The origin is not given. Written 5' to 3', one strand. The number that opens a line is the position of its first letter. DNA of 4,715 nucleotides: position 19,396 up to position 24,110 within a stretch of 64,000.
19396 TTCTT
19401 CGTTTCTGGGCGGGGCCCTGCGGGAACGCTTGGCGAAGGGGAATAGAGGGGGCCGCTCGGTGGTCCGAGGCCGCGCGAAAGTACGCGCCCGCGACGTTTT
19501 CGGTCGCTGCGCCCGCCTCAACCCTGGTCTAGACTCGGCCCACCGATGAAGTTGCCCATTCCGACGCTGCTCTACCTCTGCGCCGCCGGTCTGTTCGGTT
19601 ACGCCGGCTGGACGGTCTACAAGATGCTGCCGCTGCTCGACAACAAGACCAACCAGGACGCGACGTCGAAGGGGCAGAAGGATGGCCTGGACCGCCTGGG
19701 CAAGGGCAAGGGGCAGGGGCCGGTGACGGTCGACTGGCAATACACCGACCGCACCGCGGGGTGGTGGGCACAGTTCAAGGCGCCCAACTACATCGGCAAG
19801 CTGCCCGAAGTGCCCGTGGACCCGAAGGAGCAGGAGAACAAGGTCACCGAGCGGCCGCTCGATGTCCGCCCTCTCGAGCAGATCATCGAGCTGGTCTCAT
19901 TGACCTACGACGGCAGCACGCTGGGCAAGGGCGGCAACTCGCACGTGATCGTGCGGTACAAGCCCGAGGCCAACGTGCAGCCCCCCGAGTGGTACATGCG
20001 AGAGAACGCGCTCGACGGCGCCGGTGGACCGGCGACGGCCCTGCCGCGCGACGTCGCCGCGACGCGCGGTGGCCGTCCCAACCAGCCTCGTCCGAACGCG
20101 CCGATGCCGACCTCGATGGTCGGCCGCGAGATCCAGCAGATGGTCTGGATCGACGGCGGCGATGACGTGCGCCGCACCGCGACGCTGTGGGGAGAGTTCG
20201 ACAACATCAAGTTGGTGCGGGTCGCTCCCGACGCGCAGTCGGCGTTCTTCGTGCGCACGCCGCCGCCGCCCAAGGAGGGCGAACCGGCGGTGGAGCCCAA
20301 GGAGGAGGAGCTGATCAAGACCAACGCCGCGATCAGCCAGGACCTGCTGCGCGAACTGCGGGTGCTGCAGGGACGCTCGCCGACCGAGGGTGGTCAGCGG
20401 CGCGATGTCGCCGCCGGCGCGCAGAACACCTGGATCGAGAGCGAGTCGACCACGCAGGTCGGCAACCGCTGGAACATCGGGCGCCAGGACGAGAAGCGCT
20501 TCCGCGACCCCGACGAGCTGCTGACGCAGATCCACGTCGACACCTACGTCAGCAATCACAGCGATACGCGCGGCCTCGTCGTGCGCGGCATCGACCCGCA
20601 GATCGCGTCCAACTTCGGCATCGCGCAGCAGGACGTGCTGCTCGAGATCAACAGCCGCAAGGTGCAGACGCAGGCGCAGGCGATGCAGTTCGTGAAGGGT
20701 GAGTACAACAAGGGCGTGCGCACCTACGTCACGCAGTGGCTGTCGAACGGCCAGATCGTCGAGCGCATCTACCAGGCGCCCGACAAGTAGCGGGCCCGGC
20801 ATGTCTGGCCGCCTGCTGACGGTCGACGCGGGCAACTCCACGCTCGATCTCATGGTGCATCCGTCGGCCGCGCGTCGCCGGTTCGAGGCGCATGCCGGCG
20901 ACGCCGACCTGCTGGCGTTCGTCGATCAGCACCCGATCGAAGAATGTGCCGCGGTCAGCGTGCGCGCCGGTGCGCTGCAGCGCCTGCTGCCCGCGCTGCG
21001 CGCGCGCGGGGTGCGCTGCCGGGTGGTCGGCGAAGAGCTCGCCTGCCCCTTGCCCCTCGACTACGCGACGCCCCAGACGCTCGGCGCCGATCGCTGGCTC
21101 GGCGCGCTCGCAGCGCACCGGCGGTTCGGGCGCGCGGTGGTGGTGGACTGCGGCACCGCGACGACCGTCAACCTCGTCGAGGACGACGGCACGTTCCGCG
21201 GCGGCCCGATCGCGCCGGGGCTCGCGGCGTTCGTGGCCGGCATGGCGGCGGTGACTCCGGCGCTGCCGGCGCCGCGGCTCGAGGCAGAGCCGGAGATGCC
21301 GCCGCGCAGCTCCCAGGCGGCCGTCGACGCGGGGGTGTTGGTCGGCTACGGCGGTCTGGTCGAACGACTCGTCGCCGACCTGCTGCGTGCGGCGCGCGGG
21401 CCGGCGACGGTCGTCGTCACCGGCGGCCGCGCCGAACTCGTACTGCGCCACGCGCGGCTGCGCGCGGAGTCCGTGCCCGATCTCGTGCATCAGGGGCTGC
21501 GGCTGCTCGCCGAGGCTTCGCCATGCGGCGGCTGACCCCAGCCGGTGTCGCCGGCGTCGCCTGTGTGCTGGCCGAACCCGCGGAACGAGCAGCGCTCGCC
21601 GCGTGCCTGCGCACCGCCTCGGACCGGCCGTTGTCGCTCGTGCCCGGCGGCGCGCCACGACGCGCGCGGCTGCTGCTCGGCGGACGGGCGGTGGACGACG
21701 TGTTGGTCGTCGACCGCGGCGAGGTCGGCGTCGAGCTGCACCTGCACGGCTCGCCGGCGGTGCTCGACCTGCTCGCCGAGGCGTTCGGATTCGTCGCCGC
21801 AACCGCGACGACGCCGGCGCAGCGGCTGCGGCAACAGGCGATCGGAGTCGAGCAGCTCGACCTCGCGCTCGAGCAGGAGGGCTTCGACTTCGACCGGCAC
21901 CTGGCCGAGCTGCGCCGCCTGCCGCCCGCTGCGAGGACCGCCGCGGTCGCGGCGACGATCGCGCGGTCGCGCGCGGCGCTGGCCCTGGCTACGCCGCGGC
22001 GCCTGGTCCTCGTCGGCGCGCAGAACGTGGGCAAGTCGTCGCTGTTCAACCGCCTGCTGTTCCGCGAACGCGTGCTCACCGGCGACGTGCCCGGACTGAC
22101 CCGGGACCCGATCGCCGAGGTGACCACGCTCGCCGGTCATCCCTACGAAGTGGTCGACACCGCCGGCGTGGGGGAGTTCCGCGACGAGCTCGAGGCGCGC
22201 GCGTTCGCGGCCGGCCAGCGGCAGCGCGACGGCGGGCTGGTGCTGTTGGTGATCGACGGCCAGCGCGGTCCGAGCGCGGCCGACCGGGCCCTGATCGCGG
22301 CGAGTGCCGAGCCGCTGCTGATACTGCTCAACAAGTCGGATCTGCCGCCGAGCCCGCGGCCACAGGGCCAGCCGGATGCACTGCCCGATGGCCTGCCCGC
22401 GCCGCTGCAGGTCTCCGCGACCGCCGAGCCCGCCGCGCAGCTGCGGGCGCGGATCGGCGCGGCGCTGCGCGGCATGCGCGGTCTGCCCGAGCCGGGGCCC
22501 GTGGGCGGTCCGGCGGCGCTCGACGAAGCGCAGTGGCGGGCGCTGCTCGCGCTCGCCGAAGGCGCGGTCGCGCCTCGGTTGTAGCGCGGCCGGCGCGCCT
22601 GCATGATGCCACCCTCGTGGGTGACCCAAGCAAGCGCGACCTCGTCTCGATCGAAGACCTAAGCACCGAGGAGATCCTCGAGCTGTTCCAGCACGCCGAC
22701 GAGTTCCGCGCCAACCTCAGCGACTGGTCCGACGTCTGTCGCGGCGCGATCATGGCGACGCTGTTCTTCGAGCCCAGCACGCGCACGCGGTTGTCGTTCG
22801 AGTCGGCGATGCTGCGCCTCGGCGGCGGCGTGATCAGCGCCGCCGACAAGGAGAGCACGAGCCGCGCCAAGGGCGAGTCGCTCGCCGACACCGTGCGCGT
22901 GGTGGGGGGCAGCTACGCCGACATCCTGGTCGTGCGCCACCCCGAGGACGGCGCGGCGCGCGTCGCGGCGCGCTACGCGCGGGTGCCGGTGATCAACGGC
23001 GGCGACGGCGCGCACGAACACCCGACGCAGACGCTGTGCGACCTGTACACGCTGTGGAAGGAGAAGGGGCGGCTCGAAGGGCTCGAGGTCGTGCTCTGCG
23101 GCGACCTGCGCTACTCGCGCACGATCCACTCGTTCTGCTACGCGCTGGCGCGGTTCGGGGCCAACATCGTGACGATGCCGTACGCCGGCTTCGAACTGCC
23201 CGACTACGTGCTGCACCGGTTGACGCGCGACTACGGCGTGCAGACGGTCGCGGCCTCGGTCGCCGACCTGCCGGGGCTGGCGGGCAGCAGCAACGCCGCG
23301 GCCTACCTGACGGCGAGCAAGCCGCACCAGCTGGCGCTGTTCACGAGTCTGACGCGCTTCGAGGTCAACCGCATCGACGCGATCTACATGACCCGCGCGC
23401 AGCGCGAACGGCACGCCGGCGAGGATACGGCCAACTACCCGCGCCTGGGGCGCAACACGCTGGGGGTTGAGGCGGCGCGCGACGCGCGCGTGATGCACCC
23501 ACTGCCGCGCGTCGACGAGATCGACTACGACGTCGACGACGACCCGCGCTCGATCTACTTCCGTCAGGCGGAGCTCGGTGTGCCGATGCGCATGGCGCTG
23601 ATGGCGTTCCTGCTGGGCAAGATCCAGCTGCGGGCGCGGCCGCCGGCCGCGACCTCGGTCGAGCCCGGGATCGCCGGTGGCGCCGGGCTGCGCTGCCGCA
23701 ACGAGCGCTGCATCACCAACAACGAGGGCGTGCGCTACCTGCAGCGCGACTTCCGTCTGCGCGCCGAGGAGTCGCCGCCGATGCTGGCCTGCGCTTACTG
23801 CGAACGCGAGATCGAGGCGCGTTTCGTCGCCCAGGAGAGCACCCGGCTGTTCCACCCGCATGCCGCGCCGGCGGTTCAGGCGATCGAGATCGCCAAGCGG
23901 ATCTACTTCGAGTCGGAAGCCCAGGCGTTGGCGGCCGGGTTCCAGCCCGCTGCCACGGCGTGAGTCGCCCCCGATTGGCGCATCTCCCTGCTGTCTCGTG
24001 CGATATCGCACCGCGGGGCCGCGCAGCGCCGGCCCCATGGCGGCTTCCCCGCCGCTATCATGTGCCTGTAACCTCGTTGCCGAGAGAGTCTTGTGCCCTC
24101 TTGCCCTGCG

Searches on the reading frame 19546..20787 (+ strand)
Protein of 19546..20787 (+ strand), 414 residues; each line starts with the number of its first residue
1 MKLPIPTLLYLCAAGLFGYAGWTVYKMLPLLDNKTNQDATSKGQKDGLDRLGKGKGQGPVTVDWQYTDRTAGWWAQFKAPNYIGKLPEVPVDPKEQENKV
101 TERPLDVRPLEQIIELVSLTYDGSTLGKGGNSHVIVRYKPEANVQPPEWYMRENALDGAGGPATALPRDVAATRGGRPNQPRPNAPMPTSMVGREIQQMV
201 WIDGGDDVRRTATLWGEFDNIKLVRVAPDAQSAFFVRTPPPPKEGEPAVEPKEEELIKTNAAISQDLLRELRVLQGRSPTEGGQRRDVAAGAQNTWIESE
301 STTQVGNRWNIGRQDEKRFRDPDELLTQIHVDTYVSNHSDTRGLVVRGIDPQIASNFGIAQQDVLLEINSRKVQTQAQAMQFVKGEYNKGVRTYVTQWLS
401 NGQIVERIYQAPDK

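Call 62: search_solved_structures(query=window:19546-20787:+, max_evalue=10)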
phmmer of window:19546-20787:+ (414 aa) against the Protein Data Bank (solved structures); distinct sequences matched with E-value up to 10: 6.
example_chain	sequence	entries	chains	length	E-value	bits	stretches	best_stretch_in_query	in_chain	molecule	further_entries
3wkl_A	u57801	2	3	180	0.17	14.1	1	353-407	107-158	Putative Zinc Metalloprotease AQ_1964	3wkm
1wh1_A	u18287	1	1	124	0.31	13.2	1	333-392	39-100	KIAA1095 protein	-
6al1_A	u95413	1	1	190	0.31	13.2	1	353-407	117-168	PDZ tandem fragment with PA tag insertion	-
6icc_A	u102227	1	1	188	0.32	13.2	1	353-407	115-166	PDZ tandem fragment with PA tag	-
7cqc_A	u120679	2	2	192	0.34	13.1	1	353-407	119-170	Putative zinc metalloprotease aq_1964,PA14 from Podoplanin,Putative zinc metalloprotease a | Putative zinc metalloprotease aq_1964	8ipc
10br_A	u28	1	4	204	0.8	11.9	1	341-376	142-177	Periplasmic serine protease DO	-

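Call 63: search_protein_families(library=pfam, proteins=[window:19546-20787:+], max_evalue=5)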
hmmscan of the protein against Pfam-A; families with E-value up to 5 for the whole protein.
window:19546-20787:+ (414 aa): 2 families
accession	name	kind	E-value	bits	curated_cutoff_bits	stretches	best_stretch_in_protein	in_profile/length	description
PF13180.12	PDZ_2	-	0.048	14.4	27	1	340-383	10-54/80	PDZ domain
PF17820.7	PDZ_6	-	0.069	13.3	27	1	346-383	2-40/54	PDZ domain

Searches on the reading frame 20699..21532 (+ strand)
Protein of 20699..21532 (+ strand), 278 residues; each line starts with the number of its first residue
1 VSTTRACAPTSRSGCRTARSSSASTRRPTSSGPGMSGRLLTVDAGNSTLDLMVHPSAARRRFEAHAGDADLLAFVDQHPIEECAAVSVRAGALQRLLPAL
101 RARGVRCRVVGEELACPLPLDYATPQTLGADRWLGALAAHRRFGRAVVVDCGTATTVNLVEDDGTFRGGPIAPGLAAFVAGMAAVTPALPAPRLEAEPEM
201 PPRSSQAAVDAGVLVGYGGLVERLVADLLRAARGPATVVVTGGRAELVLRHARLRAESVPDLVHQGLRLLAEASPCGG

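Call 12: search_protein_families(library=pfam, proteins=[window:20699-21532:+], max_evalue=0.01)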
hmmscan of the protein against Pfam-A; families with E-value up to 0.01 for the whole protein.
window:20699-21532:+ (278 aa): 1 family
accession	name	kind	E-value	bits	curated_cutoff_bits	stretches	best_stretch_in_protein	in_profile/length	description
PF03309.20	Pan_kinase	-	3.2e-34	119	24.7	1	39-226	1-204/205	Type III pantothenate kinase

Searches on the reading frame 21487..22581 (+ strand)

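Call 12: search_protein_families(library=pfam, proteins=[window:21487-22581:+], max_evalue=0.01)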
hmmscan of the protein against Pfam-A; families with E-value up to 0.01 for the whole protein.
window:21487-22581:+ (365 aa): 5 families
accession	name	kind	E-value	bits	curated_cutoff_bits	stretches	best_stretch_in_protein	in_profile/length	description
PF01926.29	MMR_HSR1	-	1.2e-18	67.7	21.9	1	173-283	2-113/113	50S ribosome-binding GTPase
PF02421.24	FeoB_N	-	8.9e-06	25.7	27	1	173-229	3-58/156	Ferrous iron transport protein B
PF03193.22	RsgA_GTPase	-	0.00031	21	30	1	121-201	60-137/174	RsgA GTPase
PF04548.22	AIG1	-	0.0037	17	27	1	171-234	1-65/212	AIG1 family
PF00009.33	GTP_EFTU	-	0.0071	16.4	26.5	0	216-294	67-141/188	Elongation factor Tu GTP binding domain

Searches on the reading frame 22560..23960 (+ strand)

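Call 12: search_protein_families(library=pfam, proteins=[window:22560-23960:+], max_evalue=0.01)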
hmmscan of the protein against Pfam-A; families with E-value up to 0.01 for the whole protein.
window:22560-23960:+ (467 aa): 3 families
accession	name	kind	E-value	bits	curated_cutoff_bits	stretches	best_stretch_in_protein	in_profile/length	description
PF02729.26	OTCace_N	-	6.4e-47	159.8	29.9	1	26-166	1-147/148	Aspartate/ornithine carbamoyltransferase, carbamoyl-P binding domain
PF00185.30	OTCace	-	2.5e-19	70.3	29.4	1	173-351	1-157/157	Aspartate/ornithine carbamoyltransferase, Asp/Orn binding domain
PF02748.20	PyrI_C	-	8.8e-11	41.9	23.4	1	377-420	6-45/48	Aspartate carbamoyltransferase regulatory chain, metal binding domain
